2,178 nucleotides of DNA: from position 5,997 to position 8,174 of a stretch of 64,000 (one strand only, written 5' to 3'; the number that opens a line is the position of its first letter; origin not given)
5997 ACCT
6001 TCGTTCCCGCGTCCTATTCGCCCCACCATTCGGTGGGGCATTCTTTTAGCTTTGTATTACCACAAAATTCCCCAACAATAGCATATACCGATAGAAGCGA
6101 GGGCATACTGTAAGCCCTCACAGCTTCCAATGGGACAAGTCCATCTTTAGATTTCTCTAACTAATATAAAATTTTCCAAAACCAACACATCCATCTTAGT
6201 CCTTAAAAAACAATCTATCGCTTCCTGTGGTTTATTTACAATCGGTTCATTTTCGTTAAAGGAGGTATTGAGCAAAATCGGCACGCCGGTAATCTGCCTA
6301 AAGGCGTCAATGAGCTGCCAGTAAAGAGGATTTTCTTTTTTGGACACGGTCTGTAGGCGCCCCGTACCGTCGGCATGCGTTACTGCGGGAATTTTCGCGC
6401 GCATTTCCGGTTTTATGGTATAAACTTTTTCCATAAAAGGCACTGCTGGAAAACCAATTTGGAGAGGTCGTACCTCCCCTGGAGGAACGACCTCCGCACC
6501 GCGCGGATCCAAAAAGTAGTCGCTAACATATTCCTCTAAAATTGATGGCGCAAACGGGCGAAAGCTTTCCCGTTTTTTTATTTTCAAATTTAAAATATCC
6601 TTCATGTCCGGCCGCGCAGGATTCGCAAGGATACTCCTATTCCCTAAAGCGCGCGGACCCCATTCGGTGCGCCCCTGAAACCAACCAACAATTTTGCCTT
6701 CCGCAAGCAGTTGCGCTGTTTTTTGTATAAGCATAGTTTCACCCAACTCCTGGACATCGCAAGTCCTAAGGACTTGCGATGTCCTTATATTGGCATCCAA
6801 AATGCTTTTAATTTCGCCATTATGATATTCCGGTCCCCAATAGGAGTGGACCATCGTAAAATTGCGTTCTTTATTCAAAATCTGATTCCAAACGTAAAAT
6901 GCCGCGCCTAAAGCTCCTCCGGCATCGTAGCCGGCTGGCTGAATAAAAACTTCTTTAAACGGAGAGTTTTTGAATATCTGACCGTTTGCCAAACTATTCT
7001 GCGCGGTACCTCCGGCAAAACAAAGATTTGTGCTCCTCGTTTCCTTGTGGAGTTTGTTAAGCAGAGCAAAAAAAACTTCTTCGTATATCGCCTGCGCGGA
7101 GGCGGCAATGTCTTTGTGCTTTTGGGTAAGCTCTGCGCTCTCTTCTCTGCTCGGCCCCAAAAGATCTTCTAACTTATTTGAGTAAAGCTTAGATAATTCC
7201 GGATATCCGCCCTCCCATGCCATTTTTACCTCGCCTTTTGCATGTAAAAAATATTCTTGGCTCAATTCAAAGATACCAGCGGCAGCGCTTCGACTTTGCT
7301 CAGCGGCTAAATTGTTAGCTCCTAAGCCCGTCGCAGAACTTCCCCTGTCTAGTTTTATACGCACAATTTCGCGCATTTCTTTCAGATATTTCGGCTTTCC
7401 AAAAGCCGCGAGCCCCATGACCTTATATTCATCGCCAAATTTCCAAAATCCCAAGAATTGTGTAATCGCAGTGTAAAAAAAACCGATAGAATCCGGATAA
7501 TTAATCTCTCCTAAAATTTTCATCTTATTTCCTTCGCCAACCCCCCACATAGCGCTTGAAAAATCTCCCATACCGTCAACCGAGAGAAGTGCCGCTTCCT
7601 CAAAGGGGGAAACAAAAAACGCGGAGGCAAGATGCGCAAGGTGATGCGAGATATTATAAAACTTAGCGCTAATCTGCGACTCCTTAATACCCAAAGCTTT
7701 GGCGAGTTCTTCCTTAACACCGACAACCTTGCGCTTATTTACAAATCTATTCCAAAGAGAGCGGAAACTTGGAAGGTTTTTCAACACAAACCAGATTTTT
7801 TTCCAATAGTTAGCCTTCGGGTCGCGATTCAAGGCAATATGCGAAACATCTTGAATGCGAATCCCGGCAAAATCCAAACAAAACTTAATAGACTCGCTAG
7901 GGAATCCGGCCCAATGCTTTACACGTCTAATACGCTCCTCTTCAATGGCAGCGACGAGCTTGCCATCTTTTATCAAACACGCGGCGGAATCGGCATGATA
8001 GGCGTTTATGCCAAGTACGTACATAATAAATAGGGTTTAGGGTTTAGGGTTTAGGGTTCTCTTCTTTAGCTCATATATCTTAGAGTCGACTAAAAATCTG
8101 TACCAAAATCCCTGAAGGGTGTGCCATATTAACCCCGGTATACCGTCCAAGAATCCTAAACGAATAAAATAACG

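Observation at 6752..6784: Second palindrome family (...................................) with one in-frame CDS copy and one intergenic copy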

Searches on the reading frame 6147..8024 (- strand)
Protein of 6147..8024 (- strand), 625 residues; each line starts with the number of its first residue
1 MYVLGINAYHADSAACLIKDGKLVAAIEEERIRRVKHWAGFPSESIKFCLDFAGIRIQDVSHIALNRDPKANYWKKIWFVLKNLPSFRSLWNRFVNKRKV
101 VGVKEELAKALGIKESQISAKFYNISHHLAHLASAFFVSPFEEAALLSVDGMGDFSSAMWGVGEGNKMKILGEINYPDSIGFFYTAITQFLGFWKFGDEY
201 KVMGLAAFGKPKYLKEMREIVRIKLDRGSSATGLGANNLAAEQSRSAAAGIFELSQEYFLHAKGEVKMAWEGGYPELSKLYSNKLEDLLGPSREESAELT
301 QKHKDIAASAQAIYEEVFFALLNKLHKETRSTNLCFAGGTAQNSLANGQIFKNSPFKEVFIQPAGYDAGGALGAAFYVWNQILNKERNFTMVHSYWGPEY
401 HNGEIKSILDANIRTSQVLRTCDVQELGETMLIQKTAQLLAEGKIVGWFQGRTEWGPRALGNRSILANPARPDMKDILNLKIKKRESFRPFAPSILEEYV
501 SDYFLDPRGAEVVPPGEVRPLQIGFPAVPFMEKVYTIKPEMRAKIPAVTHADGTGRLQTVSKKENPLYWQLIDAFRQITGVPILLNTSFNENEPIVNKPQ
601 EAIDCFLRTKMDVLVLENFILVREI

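Call 10: find_homologous_proteins(query=window:6147-8024:-, max_evalue=1e-30)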
Query window:6147-8024:- (625 aa): 8000 proteins with E <= 1e-30 among 8000 candidates; the best 120 are listed.
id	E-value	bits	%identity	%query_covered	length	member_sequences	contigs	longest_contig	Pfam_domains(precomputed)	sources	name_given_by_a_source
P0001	0.0e+0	1434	100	100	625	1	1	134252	PF02543.22,PF16861.11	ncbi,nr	ncbi:MAG: carbamoyltransferase [Candidatus Liptonbacteria bacterium]|nr:carbamoyltransferase [Candid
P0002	0.0e+0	1037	74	100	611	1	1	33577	PF02543.22,PF16861.11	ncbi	-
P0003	0.0e+0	1014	73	100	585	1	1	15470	PF02543.22,PF16861.11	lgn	-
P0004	8.0e-297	1004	73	100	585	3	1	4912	PF02543.22,PF16861.11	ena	-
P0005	1.9e-285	966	71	100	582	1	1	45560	PF02543.22,PF16861.11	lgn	-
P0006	5.0e-282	955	70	100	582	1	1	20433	PF02543.22,PF16861.11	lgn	-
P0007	1.7e-278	944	65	100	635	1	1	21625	PF02543.22,PF16861.11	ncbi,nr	ncbi:MAG: carbamoyltransferase C-terminal domain-containing protein [bacterium]|nr:carbamoyltransfer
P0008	5.1e-278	942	68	100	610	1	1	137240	PF02543.22,PF16861.11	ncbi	-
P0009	3.4e-277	939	70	97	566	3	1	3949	PF02543.22,PF16861.11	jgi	-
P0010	1.1e-274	931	69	100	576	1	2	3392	PF02543.22,PF16861.11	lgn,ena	-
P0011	2.3e-274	930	69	100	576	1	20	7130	PF02543.22,PF16861.11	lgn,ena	-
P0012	1.4e-273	927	69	100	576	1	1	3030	PF02543.22,PF16861.11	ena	-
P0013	3.1e-273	926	68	100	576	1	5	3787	PF02543.22,PF16861.11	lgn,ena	-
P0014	4.5e-272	922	68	100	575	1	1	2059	PF02543.22,PF16861.11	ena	-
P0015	4.1e-246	837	61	100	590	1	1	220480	PF02543.22,PF00814.32,PF16861.11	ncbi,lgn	-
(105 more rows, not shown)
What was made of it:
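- On Rickettsia palindromic elements (RPE): The host is Candidatus Liptonbacteria (call 10).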

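Call 40: find_encoding_contigs(protein=P0002, flank=10000, max_places=2)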
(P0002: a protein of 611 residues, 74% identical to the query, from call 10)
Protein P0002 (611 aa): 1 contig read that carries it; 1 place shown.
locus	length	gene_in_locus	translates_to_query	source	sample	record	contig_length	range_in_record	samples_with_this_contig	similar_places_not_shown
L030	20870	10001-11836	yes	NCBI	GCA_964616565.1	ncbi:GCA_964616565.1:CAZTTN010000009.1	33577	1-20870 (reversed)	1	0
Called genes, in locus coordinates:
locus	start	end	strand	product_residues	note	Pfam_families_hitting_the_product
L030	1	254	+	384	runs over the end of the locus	PF00266:Aminotran_5 (weak), PF00155:Aminotran_1_2, PF01041:DegT_DnrJ_EryC1, PF01053:Cys_Met_Meta_PP (weak)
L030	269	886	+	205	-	PF14602:Hexapep_2 (faint), PF25087:GMPPB_C (faint), PF25084:LbH_EIF2B (weak), PF00132:Hexapep (weak), PF25084:LbH_EIF2B (weak), PF00132:Hexapep (weak)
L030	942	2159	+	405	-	-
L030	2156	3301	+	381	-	PF13439:Glyco_transf_4, PF00534:Glycos_transf_1, PF13692:Glyco_trans_1_4, PF13524:Glyco_trans_1_2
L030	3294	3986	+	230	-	PF05050:Methyltransf_21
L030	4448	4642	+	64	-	-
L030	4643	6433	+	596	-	PF02543:Carbam_trans_N, PF16861:Carbam_trans_C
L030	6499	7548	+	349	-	-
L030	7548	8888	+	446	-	PF13439:Glyco_transf_4, PF13579:Glyco_trans_4_4, PF20706:GT4-conflict, PF00534:Glycos_transf_1, PF13692:Glyco_trans_1_4, PF13524:Glyco_trans_1_2 (weak)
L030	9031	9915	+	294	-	PF00535:Glycos_transf_2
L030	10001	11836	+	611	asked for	PF02543:Carbam_trans_N, PF16861:Carbam_trans_C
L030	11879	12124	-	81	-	-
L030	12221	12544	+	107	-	PF01909:NTP_transf_2, PF18765:Polbeta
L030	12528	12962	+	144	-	PF05168:HEPN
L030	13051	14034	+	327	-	PF04015:DUF362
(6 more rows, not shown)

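Call 44: search_solved_structures(query=window:6147-8024:-, show_alignments=1)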
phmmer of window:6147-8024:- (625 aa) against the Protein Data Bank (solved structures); distinct sequences matched with E-value up to 0.001: 12.
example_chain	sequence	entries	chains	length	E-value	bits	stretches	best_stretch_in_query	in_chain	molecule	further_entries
9s2t_A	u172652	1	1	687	4.5e-86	293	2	290-623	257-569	Decarbamoylnovobiocin carbamoyltransferase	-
7vyj_A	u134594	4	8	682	2.6e-85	290.5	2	293-620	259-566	GdmN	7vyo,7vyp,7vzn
7vx0_A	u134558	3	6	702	3e-85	290.3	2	293-620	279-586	GdmN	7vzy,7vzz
7vzu_A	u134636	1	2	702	3.9e-85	289.9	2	293-620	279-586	GdmN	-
7xb6_A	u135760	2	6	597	1.5e-84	287.9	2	302-621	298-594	Carbamoyltransferase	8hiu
7vzq_A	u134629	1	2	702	2e-84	287.5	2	293-620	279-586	GdmN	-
3ven_A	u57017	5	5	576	2.2e-68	234.6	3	301-624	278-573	O-carbamoyltransferase TobZ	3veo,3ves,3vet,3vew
3ver_A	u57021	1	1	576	4.2e-68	233.6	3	301-624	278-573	O-carbamoyltransferase TobZ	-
3vex_A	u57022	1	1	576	5.1e-68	233.4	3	301-624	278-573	O-carbamoyltransferase TobZ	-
3vf2_A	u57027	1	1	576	5.7e-68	233.2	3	301-624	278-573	O-carbamoyltransferase TobZ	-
3vf4_A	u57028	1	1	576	1.1e-67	232.3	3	301-624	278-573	O-carbamoyltransferase TobZ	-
3vez_A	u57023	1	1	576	2.8e-67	230.9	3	301-624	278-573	O-carbamoyltransferase TobZ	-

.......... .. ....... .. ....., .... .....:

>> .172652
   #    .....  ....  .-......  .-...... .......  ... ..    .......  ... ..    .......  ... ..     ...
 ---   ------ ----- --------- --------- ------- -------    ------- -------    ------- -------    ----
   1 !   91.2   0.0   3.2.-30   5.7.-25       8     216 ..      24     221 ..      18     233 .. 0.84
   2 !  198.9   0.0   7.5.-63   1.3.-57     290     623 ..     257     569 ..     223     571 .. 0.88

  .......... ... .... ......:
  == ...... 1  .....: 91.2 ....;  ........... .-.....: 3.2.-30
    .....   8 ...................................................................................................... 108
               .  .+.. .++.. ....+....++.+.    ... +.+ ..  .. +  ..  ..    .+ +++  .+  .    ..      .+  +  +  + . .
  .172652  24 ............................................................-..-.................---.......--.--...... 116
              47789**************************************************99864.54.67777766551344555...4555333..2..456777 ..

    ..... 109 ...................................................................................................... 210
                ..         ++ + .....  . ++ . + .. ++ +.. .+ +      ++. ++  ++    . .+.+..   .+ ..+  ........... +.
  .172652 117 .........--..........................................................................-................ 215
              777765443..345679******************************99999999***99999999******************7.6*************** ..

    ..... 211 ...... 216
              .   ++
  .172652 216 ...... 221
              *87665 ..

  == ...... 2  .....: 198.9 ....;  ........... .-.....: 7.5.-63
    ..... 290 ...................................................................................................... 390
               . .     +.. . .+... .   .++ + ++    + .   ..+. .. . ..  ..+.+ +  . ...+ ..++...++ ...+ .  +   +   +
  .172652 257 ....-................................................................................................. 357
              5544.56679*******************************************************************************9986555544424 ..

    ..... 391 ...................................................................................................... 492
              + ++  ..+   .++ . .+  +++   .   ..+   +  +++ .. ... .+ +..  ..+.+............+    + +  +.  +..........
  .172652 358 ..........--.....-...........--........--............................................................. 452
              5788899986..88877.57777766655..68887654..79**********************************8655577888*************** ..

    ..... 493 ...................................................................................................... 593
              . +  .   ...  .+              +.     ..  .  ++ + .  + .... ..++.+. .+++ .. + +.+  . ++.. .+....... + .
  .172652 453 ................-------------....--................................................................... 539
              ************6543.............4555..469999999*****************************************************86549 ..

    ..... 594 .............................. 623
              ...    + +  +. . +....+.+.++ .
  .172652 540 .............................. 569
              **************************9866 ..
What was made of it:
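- The distant homolog NovN has a segment of similar length at this position (call 44).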

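Call 51: find_encoding_contigs(protein=P0007, flank=10000, max_places=1)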
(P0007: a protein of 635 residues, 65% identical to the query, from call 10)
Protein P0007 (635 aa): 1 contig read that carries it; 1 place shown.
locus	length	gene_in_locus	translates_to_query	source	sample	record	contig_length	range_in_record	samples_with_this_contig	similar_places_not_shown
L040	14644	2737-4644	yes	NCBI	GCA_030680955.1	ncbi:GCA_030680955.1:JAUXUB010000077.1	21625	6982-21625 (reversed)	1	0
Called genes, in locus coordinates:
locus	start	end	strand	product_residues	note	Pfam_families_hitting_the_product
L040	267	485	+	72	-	PF01402:RHH_1 (weak)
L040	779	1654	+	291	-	PF00535:Glycos_transf_2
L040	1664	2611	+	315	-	PF01073:3Beta_HSD, PF01370:Epimerase, PF02719:Polysacc_synt_2 (weak), PF04321:RmlD_sub_bind, PF05368:NmrA (weak), PF07993:NAD_binding_4 (faint), PF16363:GDP_Man_Dehyd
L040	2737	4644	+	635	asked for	PF02543:Carbam_trans_N, PF16861:Carbam_trans_C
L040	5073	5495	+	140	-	PF01909:NTP_transf_2, PF18765:Polbeta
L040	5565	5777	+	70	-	-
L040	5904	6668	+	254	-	PF00535:Glycos_transf_2, PF10111:Glyco_tranf_2_2 (weak), PF13641:Glyco_tranf_2_3 (weak)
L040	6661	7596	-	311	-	PF01370:Epimerase, PF04321:RmlD_sub_bind (weak), PF01073:3Beta_HSD, PF07993:NAD_binding_4, PF13460:NAD_binding_10 (weak), PF16363:GDP_Man_Dehyd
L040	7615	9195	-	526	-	PF01408:GFO_IDH_MocA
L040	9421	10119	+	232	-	PF00483:NTP_transferase, PF12804:NTP_transf_3 (weak)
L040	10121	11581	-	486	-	PF01943:Polysacc_synt, PF03023:MurJ, PF13440:Polysacc_synt_3, PF01554:MatE (weak)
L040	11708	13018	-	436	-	PF02397:Bac_transf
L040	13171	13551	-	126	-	-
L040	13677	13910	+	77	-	PF00462:Glutaredoxin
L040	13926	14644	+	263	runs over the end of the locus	-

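Call 52: find_encoding_contigs(protein=P0008, flank=10000, max_places=1)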
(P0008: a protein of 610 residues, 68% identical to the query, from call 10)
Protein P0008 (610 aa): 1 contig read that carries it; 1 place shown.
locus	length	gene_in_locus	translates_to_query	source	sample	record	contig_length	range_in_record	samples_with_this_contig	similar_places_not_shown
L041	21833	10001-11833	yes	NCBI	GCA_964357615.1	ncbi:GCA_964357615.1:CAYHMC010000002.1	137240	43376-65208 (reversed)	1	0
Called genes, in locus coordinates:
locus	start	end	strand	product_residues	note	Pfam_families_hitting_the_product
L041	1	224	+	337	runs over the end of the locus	PF01073:3Beta_HSD, PF01370:Epimerase, PF02719:Polysacc_synt_2 (weak), PF04321:RmlD_sub_bind (weak), PF07993:NAD_binding_4, PF16363:GDP_Man_Dehyd, PF02719:Polysacc_synt_2 (weak)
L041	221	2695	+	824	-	PF00534:Glycos_transf_1, PF13692:Glyco_trans_1_4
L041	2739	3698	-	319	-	PF04321:RmlD_sub_bind, PF01073:3Beta_HSD, PF01370:Epimerase, PF02719:Polysacc_synt_2, PF07993:NAD_binding_4 (faint), PF16363:GDP_Man_Dehyd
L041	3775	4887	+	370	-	PF01041:DegT_DnrJ_EryC1, PF00266:Aminotran_5 (weak), PF01212:Beta_elim_lyase, PF01053:Cys_Met_Meta_PP (weak)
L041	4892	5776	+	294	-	PF05575:V_cholerae_RfbT (weak), PF02475:TRM5-TYW2_MTfase (weak), PF05050:Methyltransf_21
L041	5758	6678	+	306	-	PF00535:Glycos_transf_2, PF13641:Glyco_tranf_2_3 (weak)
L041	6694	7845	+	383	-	PF00534:Glycos_transf_1, PF13692:Glyco_trans_1_4, PF13524:Glyco_trans_1_2, PF20706:GT4-conflict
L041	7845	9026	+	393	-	PF13439:Glyco_transf_4, PF13579:Glyco_trans_4_4, PF00534:Glycos_transf_1, PF20706:GT4-conflict, PF13692:Glyco_trans_1_4, PF13524:Glyco_trans_1_2 (weak)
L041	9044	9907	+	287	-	PF00535:Glycos_transf_2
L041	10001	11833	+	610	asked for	PF02543:Carbam_trans_N, PF16861:Carbam_trans_C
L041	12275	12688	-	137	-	-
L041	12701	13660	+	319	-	PF04015:DUF362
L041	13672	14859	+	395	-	PF00534:Glycos_transf_1, PF13692:Glyco_trans_1_4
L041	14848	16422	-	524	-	PF01408:GFO_IDH_MocA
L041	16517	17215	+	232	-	PF00483:NTP_transferase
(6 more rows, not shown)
